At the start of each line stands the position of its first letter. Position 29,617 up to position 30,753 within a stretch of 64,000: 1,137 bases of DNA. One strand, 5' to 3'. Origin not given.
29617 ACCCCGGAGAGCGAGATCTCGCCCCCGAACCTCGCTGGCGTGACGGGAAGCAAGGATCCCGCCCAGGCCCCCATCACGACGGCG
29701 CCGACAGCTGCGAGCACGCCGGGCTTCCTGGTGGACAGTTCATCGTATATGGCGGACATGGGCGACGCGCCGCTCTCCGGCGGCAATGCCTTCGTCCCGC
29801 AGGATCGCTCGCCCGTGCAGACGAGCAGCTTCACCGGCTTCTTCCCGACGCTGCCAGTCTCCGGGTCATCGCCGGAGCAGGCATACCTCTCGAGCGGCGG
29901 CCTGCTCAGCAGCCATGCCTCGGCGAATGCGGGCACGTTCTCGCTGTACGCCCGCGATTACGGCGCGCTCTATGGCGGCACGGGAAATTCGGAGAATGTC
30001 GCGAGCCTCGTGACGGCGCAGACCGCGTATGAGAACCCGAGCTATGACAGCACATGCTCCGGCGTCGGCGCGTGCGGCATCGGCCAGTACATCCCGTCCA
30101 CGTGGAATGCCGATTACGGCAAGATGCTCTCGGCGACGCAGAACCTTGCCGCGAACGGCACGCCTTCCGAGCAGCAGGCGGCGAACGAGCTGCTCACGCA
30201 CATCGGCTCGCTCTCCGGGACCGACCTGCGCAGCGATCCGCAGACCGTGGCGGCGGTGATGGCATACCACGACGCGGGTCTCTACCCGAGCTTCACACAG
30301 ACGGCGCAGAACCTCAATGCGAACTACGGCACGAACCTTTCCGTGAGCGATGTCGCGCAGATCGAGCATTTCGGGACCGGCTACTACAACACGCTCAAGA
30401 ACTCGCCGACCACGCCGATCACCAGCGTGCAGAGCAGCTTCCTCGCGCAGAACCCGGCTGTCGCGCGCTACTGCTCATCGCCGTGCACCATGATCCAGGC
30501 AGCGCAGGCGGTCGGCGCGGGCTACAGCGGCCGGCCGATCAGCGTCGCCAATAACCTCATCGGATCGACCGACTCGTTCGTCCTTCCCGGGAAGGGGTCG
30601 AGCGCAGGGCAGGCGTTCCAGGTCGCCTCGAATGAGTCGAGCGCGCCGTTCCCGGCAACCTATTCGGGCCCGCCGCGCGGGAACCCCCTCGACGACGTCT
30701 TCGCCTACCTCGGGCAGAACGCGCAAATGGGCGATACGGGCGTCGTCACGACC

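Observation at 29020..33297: Giant (about 1425 aa) secreted low-complexity protein carrying a lytic-transglycosylase-like domain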

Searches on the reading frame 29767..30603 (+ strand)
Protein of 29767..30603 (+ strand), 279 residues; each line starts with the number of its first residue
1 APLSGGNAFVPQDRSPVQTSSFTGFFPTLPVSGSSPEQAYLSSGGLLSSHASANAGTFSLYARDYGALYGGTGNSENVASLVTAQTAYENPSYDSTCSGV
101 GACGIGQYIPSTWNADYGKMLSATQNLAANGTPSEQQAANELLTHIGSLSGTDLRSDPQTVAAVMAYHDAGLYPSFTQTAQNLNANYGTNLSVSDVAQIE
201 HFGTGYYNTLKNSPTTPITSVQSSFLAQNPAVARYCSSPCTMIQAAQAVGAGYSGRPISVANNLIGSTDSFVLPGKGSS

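Call 10: search_protein_families(library=pfam, proteins=[window:29920-30564:+], max_evalue=10)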
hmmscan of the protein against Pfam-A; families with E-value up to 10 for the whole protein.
seq(215 aa): 2 families
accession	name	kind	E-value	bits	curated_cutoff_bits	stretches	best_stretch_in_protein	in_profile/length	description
PF01464.25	SLT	-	0.082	12.9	21.3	1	45-117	31-95/117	Transglycosylase SLT domain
PF17827.6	PrmC_N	-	0.12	13.4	23.4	1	71-109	5-43/71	PrmC N-terminal domain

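Call 11: search_solved_structures(query=window:29920-30564:+, max_evalue=10, show_alignments=3)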
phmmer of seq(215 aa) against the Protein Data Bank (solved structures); distinct sequences matched with E-value up to 10: 0.

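Call 13: find_homologous_proteins(query=window:29890-30591:+, max_evalue=0.01)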
Query seq(234 aa): 321 candidates shared short words with the query, none scored E <= 0.01.

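Call 21: search_protein_representatives(protein=window:29890-30591:+)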
Query: 234 residues. Proteins with E-value up to 0.001 (for the whole library): 4; up to 1e-10: 3; up to 1e-30: 3. The best 4 are listed.
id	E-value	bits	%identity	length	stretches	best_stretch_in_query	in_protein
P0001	3.2e-145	498.0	100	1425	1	1-234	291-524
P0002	5.5e-41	157.3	46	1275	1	6-230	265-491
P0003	8.0e-37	143.7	50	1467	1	13-231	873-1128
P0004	5.2e-04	36.4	32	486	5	162-217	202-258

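Call 23: search_protein_families(library=pfam, proteins=[P0002, P0003], max_evalue=1)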
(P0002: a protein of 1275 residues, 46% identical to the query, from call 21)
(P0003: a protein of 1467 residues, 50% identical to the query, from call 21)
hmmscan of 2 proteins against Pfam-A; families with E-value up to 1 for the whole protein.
P0002 (1275 aa): 1 family
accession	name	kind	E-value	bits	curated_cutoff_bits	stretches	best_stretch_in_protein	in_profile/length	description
PF22251.1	PFF1_TM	-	0.12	12.3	32.3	1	10-129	89-227/300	Vacuolar membrane protease, transmembrane domain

P0003 (1467 aa): 1 family
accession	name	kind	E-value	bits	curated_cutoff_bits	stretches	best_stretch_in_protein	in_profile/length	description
PF01464.25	SLT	-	0.047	13.7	21.3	1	901-967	17-82/117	Transglycosylase SLT domain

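Call 27: search_solved_structures(query=A2, max_evalue=10, show_alignments=3)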
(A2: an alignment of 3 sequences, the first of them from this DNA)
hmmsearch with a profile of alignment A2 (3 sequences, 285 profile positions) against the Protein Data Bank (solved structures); distinct sequences matched with E-value up to 10: 3.
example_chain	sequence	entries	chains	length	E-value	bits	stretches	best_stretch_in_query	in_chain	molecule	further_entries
5hxx_A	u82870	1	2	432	1.2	11.7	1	152-223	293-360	ASPARTATE AMINOTRANSFERASE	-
5iwq_A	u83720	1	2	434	1.3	11.6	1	152-223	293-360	ASPARTATE AMINOTRANSFERASE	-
3ppl_A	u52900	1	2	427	1.4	11.5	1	152-223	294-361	ASPARTATE AMINOTRANSFERASE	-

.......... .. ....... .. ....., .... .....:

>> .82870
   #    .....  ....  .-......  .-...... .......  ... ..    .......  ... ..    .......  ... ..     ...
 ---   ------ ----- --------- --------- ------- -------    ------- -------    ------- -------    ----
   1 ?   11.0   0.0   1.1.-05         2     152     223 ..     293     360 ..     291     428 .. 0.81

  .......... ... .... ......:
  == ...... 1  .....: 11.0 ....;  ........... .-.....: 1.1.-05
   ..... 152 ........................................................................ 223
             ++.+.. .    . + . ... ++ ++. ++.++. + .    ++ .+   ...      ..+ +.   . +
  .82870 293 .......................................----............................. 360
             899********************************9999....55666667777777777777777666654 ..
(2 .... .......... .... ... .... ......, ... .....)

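Call 28: find_homologous_proteins(query=A2, max_evalue=1)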
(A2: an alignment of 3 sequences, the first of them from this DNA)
Query A2 (3 sequences): 8000 candidates shared short words with the query, none scored E <= 1.

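Call 29: find_encoding_contigs(protein=P0002, flank=10000, max_places=4)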
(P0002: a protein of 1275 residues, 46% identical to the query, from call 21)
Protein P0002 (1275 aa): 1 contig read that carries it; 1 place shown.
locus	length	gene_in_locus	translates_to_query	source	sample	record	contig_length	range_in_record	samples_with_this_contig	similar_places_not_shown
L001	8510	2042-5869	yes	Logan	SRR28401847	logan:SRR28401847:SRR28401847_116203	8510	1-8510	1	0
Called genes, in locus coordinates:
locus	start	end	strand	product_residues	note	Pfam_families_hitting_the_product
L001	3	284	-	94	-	?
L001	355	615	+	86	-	PF01649:Ribosomal_S20p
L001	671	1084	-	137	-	-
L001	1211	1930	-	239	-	PF13023:HD_3, PF01966:HD (weak)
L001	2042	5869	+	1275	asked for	-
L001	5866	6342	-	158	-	-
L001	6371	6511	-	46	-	-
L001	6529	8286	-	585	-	PF05970:PIF1, PF13604:AAA_30, PF13245:AAA_19, PF13401:AAA_22 (weak), PF21530:Pif1_2B_dom (weak), PF14493:HTH_40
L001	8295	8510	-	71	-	?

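Call 30: find_encoding_contigs(protein=P0003, flank=10000, max_places=4)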
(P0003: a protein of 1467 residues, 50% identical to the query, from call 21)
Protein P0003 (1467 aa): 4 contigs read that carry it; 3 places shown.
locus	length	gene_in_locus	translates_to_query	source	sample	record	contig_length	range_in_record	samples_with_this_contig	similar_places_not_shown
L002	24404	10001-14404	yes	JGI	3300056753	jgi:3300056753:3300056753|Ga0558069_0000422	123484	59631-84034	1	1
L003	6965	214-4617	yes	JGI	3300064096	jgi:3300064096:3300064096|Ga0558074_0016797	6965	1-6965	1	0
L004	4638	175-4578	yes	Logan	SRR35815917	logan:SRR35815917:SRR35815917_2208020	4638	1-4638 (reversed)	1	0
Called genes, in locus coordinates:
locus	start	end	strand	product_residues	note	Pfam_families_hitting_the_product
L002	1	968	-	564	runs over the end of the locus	PF05157:MshEN (weak), PF00437:T2SSE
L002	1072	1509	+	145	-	PF02367:TsaE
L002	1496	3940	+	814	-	PF02739:5_3_exonuc_N, PF01367:5_3_exonuc, PF00476:DNA_pol_A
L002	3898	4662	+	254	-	PF21694:DNA_pol3_delta_C (faint)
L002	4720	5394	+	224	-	-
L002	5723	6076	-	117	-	-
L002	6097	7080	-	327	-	-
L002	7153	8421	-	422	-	PF08245:Mur_ligase_M, PF02875:Mur_ligase_C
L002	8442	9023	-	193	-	PF01330:RuvA_N, PF00633:HHH (faint), PF12836:HHH_3 (faint), PF14520:HHH_5, PF07499:RuvA_C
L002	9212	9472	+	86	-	PF01649:Ribosomal_S20p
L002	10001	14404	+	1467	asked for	-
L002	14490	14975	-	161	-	-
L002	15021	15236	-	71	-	-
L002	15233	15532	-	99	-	-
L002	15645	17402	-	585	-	PF05970:PIF1, PF13191:AAA_16 (faint), PF13245:AAA_19, PF13604:AAA_30, PF13401:AAA_22, PF21530:Pif1_2B_dom (faint), PF14493:HTH_40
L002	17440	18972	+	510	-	PF00989:PAS (weak), PF00512:HisKA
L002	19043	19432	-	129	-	PF00072:Response_reg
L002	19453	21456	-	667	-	PF08448:PAS_4 (faint), PF02518:HATPase_c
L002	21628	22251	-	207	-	-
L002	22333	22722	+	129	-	PF03652:RuvX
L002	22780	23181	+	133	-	PF01588:tRNA_bind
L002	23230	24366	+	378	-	PF11104:PilM_2, PF14450:FtsA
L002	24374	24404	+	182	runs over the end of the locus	-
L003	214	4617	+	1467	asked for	-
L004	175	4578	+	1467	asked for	-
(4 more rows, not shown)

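Call 35: predict_structure(alignment_id=A2)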
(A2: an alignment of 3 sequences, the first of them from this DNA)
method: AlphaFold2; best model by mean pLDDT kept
length: 279 residues; sequences in the alignment: 3
mean_pLDDT: 61.7   pTM: 0.65
mean pLDDT of the five models: 61.7, 58.9, 56.4, 54.0, 49.7
residues with pLDDT >= 90: 32; 70-90: 97; 50-70: 55; < 50: 95
segments of 3 or more residues with pLDDT < 50: 1-48, 90-109, 254-279
pLDDT, mean of each block of 10 residues (from residue 1): 32 34 26 27 38 59 77 72 61 33 42 78 94 82 83 67 84 92 92 82 79 84 59 65 82 45 28 26
secondary structure, 60 per line:
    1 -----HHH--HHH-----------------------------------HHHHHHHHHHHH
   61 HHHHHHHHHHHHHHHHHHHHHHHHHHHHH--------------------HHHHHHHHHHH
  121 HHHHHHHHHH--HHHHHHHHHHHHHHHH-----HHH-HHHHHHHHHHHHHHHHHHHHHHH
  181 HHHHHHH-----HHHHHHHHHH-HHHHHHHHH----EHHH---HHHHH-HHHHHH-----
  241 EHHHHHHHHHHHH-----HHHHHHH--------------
elements in order: H49-89 H110-130 H133-148 H158-187 H193-202 H204-212 H224-228 H230-235 H242-253 H259-265

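Call 54: fold_search(model_id=the predicted structure, library=pdb)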
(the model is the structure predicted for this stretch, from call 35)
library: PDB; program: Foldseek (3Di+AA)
matches with E <= 10: 141; with E <= 0.001: 0
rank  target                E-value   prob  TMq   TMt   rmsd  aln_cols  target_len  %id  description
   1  3bkh                  6.5e-01  0.77  0.35  0.36   6.7       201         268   14  Crystal structure of the bacteriophage phiKZ lytic transglycosylase, gp144 (released 2008-01-08)
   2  7td1_R                7.4e-01  0.06  0.13  0.13  20.9       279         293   14  Lysophosphatidic acid receptor 1-Gi complex bound to LPA, state a (released 2022-02-09)
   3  7unj_B                8.9e-01  0.14  0.19  0.23  17.4       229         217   12  De novo designed chlorophyll dimer protein with Zn pheophorbide a methyl ester matching geometry of purple bacterial s (released 2023-04-19)
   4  7unj_A                9.4e-01  0.13  0.18  0.22  17.8       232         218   13  De novo designed chlorophyll dimer protein with Zn pheophorbide a methyl ester matching geometry of purple bacterial s (released 2023-04-19)
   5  3les_A                1.1e+00  0.12  0.18  0.24  15.5       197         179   14  2F5 Epitope scaffold ES2 (released 2010-09-29)
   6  3les_B                1.2e+00  0.12  0.18  0.24  15.4       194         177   14  2F5 Epitope scaffold ES2 (released 2010-09-29)
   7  5cwi                  1.3e+00  0.08  0.17  0.19  17.2       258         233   12  Crystal structure of de novo designed helical repeat protein DHR18 (released 2015-12-16)
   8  3i9y                  1.9e+00  0.06  0.11  0.13  17.7       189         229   16  Crystal structure of the V. parahaemolyticus histidine kinase sensor TorS sensor domain (released 2009-10-06)
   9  8w8a_R                1.9e+00  0.04  0.12  0.12  22.5       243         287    9  Cryo-EM structure of the RO5256390-TAAR1 complex (released 2023-11-22)
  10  8h8j_C                2.3e+00  0.06  0.19  0.19  19.8       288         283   12  Lodoxamide-bound GPR35 in complex with G13 (released 2023-02-08)
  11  6h2o_B                2.4e+00  0.07  0.16  0.08  19.8       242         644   12  APO structure of Phenylalanine ammonia-lyase from Petroselinum crispum (released 2019-07-31)
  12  1jv6                  2.4e+00  0.05  0.14  0.18  19.4       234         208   13  BACTERIORHODOPSIN D85S/F219L DOUBLE MUTANT AT 2.00 ANGSTROM RESOLUTION (released 2001-10-31)
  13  9vmy_R                2.4e+00  0.04  0.14  0.14  20.2       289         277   11  Cryo-EM structure of 5-HT1AR-GoA in complex with TMU4142 (released 2025-11-12)
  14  9vj6_R                2.4e+00  0.03  0.12  0.12  21.2       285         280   12  Cryo-EM structure of 5-HT1AR-Gi3 in complex with F-15599 (released 2025-11-12)
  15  8f6r_A                2.5e+00  0.08  0.17  0.21  17.2       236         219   10  CryoEM structure of designed modular protein oligomer C6-79 (released 2023-11-29)
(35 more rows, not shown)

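Call 55: fold_search(model_id=the predicted structure, library=viral)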
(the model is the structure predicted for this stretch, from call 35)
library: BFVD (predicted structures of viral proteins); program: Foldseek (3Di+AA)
matches with E <= 10: 142; with E <= 0.001: 0
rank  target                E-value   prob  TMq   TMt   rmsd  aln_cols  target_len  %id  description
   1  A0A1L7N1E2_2          5.4e-02  0.96  0.39  0.11  25.2       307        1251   18  DUF5675 domain-containing protein [Ralstonia phage RP31]
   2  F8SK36                6.4e-02  0.75  0.23  0.24  17.4       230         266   14  Uncharacterized protein 163 [Pseudomonas phage PhiPA3]
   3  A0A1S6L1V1            6.7e-02  0.98  0.37  0.36   7.2       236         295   16  (no name in the UniProt tables at hand)
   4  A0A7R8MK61            1.6e-01  0.91  0.41  0.43  17.1       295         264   16  Lytic transglycosylase [Klebsiella phage vB_KvM-Eowyn]
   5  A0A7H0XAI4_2          2.0e-01  0.63  0.34  0.11  26.1       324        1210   14  (no name in the UniProt tables at hand)
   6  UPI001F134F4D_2       3.0e-01  0.84  0.34  0.11   9.0       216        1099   18  (no name look-up for this kind of identifier)
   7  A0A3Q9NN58            3.6e-01  0.15  0.18  0.16  20.0       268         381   12  Uncharacterized protein [Morchella importuna fusarivirus 1]
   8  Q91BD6                7.5e-01  0.05  0.12  0.10  27.4       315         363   12  P40 [Spodoptera litura multicapsid nucleopolyhedrovirus]
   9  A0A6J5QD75            9.4e-01  0.04  0.10  0.14  27.4       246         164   14  Uncharacterized protein [uncultured Caudovirales phage]
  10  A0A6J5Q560            1.2e+00  0.03  0.12  0.08  21.2       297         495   15  Uncharacterized protein [uncultured Caudovirales phage]
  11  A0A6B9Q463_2          1.4e+00  0.03  0.13  0.06  18.8       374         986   10  RNA-directed RNA polymerase [Plasmopara viticola lesion associated mononegaambi virus 8]
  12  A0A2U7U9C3            1.4e+00  0.05  0.15  0.07  22.0       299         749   14  DUF5867 domain-containing protein [Pandoravirus quercus]
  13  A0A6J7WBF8            1.6e+00  0.06  0.15  0.10  16.9       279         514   14  Uncharacterized protein [uncultured Caudovirales phage]
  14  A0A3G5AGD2            1.6e+00  0.02  0.10  0.11  24.5       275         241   13  Uncharacterized protein [Solumvirus sp.]
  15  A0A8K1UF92            1.6e+00  0.04  0.13  0.13  21.9       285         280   13  (no name in the UniProt tables at hand)
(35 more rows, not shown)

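Call 69: find_related_loci(query=A2, collection=genome_contigs, flank=10000)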
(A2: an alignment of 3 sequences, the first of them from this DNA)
Query A2 (279 aa) in genome_contigs; peptide patterns used: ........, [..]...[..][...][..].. (x = any residue, [..] = any of these).
32 stretches matched a pattern, but none encodes a relative of the query by tblastn (E <= 1e-3).

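Call 72: search_dna_similar(query=window:29920-30591:+, collection=phages, mode=protein, max_evalue=10, max_rows=15)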
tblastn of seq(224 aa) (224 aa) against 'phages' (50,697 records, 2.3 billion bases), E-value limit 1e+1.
Records with a match: 2; places in all: 2; records where one place covers at least 80% of the query: 0.
Best place of each record, by identity: <60% 2.
By first word of the organism name: Vibrio 1; Bacteriophage 1.
By host as written in the record: Vibrio parahaemolyticus SNUVpS-1 1; Helicobacter pullorum 1.
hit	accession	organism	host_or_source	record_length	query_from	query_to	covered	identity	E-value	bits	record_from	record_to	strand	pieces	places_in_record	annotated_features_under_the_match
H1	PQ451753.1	Vibrio phage pVp-JHP1101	Vibrio parahaemolyticus SNUVpS-1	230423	96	215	54%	30.7%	2e-1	38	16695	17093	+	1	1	hypothetical protein (x2)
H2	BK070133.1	Bacteriophage sp.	Helicobacter pullorum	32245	119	177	26%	25.4%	3e+0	35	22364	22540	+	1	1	hypothetical protein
